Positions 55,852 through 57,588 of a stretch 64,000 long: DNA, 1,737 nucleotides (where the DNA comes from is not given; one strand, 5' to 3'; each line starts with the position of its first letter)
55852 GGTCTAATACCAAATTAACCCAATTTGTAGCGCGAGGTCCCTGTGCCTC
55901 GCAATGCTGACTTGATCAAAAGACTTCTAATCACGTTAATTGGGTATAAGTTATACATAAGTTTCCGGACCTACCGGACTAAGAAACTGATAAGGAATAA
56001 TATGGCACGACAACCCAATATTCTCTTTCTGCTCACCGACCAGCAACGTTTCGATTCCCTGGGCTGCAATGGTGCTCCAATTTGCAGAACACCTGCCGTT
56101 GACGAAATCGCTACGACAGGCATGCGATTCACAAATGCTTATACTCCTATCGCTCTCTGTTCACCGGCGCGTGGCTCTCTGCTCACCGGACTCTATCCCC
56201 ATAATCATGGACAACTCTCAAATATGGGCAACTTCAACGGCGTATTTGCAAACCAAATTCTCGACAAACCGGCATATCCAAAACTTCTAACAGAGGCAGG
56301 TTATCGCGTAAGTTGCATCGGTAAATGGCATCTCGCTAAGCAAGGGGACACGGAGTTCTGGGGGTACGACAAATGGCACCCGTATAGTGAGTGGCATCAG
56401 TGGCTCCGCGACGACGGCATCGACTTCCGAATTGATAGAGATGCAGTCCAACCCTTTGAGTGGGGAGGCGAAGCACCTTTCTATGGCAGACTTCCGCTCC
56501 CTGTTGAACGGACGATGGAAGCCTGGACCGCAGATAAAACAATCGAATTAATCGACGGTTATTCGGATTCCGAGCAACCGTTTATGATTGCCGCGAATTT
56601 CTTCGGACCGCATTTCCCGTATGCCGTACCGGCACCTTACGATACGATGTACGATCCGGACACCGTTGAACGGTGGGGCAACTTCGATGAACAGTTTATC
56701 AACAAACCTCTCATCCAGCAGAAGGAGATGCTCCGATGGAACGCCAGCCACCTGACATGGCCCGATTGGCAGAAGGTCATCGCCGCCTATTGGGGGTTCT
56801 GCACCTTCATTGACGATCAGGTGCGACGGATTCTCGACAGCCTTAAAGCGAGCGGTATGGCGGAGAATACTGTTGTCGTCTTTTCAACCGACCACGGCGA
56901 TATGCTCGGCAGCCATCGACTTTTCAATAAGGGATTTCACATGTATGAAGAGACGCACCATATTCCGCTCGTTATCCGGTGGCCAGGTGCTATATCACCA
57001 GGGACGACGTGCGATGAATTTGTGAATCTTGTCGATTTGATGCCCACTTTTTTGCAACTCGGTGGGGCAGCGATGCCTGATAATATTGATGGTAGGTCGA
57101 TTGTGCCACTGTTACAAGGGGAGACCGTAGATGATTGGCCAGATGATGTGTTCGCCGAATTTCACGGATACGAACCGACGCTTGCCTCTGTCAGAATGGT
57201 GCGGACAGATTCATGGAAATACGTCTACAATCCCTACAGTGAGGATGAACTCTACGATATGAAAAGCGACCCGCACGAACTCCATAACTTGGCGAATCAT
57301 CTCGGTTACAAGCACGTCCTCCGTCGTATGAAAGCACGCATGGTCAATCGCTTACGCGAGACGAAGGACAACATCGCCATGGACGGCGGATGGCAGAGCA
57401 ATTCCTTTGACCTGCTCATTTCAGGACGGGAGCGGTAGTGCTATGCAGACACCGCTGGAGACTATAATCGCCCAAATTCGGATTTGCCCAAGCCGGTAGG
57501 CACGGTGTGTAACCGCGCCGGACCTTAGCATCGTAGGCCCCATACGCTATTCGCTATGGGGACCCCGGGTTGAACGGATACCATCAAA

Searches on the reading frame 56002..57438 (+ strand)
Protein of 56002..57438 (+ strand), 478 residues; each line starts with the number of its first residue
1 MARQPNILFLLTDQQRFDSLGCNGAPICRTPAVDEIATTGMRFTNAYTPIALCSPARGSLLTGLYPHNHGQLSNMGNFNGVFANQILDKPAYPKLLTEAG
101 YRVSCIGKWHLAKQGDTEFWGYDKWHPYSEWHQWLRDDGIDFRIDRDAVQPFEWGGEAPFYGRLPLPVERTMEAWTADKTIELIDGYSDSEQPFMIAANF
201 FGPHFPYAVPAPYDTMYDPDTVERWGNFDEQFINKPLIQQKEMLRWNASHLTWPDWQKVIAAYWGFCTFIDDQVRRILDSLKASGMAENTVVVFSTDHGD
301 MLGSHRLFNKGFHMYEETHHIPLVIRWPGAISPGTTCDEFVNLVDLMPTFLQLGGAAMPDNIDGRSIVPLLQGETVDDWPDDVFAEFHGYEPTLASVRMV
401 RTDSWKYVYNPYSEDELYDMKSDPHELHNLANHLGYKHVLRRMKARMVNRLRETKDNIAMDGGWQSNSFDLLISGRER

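Call 62: search_protein_families(library=pfam, proteins=[window:56002-57438:+], max_evalue=0.001)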
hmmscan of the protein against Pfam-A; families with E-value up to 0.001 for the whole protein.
window:56002-57438:+ (478 aa): 4 families
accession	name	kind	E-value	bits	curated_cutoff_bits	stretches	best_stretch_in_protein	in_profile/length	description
PF00884.28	Sulfatase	-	2.7e-54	185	25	1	5-355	1-300/301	Sulfatase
PF16347.10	SGSH_C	-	4.9e-33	114.9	29.3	1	303-449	1-150/154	N-sulphoglucosamine sulphohydrolase, C-terminal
PF01663.27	Phosphodiest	-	2.4e-06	27.8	23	0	9-74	3-65/342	Type I phosphodiesterase / nucleotide pyrophosphatase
PF02995.22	DUF229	-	0.00023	20.5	25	1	257-313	300-356/496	Protein of unknown function (DUF229)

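Call 64: find_homologous_proteins(query=window:56002-57438:+, max_evalue=1e-150)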
Query window:56002-57438:+ (478 aa): 150 proteins with E <= 1e-150 among 6675 candidates; the best 120 are listed.
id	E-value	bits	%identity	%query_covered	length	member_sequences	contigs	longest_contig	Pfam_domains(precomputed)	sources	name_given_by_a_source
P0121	0.0e+0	1030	87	99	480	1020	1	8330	PF01663.28,PF16347.11,PF00884.29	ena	-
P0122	0.0e+0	1014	85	100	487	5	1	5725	PF01663.28,PF16347.11,PF00884.29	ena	-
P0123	9.2e-295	997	83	100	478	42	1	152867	PF01663.28,PF16347.11,PF00884.29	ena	-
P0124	1.3e-277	940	78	100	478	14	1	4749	PF01663.28,PF16347.11,PF00884.29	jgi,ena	-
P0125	1.7e-244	831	71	99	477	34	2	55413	PF01663.28,PF16347.11,PF00884.29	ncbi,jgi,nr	ncbi:TPA: DUF4976 domain-containing protein [Candidatus Poribacteria bacterium]|nr:DUF4976 domain-co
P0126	3.2e-243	827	70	100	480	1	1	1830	PF01663.28,PF16347.11,PF00884.29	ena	-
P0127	1.2e-239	815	69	99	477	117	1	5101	PF01663.28,PF16347.11,PF00884.29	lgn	-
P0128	3.8e-239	813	69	99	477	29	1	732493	PF01663.28,PF16347.11,PF00884.29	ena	-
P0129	7.1e-235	799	67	99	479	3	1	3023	PF01663.28,PF16347.11,PF00884.29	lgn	-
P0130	7.1e-233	793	66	100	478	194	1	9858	PF16347.11,PF00884.29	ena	-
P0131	9.9e-232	789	66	100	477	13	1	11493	PF16347.11,PF00884.29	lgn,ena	-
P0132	2.0e-228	778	67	100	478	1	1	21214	PF01663.28,PF16347.11,PF00884.29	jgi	-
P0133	6.9e-226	769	65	99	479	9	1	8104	PF01663.28,PF16347.11,PF00884.29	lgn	-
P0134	4.2e-225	767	64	99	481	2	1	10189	PF01663.28,PF16347.11,PF00884.29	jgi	jgi:arylsulfatase A-like enzyme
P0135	1.5e-224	765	65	100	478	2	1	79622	PF01663.28,PF16347.11,PF00884.29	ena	-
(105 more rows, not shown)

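Call 65: find_encoding_contigs(protein=P0123, flank=7000, max_places=3)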
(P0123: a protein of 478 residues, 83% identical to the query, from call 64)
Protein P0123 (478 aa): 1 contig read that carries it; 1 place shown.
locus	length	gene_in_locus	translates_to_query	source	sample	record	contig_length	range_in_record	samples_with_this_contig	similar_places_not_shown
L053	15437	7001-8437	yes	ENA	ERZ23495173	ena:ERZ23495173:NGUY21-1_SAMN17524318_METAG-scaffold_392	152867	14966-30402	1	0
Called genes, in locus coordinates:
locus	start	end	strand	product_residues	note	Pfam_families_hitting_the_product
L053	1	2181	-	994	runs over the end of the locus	PF00400:WD40, PF23381:Beta-prop_IFT122_1st, PF23409:Beta-prop_EML, PF23414:Beta-prop_EML_2, PF24105:Beta-prop_CAF1B_HIR1, PF24780:WD40_MABP1-WDR62_1st, PF24782:WD40_MABP1-WDR62_2nd, PF24805:EIF3I, +167 more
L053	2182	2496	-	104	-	-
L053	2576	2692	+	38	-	-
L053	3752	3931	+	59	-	-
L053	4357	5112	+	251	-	PF03575:Peptidase_S51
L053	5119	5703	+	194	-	PF01986:DUF123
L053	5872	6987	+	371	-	PF02073:Peptidase_M29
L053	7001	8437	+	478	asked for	PF00884:Sulfatase, PF01663:Phosphodiest (faint), PF16347:SGSH_C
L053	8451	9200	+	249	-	PF05721:PhyH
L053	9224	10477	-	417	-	PF01979:Amidohydro_1, PF07969:Amidohydro_3 (weak)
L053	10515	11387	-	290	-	PF00795:CN_hydrolase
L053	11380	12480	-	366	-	-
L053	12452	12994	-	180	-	-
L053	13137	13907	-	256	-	PF00005:ABC_tran, PF13304:AAA_21 (weak)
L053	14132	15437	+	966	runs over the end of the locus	PF09912:DUF2141 (faint), PF26550:Tricorn_2nd, PF02897:Peptidase_S9_N (faint), PF26549:Tricorn_N (faint)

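Call 66: find_encoding_contigs(protein=P0121, flank=7000, max_places=3)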
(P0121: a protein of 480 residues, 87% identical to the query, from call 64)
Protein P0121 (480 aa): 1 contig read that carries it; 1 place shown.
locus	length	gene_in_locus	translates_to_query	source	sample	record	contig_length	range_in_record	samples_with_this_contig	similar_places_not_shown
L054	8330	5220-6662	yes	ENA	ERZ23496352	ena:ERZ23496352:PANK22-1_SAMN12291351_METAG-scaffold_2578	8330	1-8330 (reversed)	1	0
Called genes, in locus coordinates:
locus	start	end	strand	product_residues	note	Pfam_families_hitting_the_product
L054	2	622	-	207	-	?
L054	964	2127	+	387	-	PF02746:MR_MLE_N, PF13378:MR_MLE_C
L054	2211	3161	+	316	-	PF00962:A_deaminase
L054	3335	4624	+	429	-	PF02463:SMC_N, PF11398:DUF2813 (weak), PF13175:AAA_15, PF13476:AAA_23 (weak), PF13304:AAA_21, PF13175:AAA_15 (weak)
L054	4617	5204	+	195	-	-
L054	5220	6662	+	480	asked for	PF00884:Sulfatase, PF01663:Phosphodiest (faint), PF16347:SGSH_C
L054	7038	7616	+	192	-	PF24494:DUF7587 (faint)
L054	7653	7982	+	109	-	-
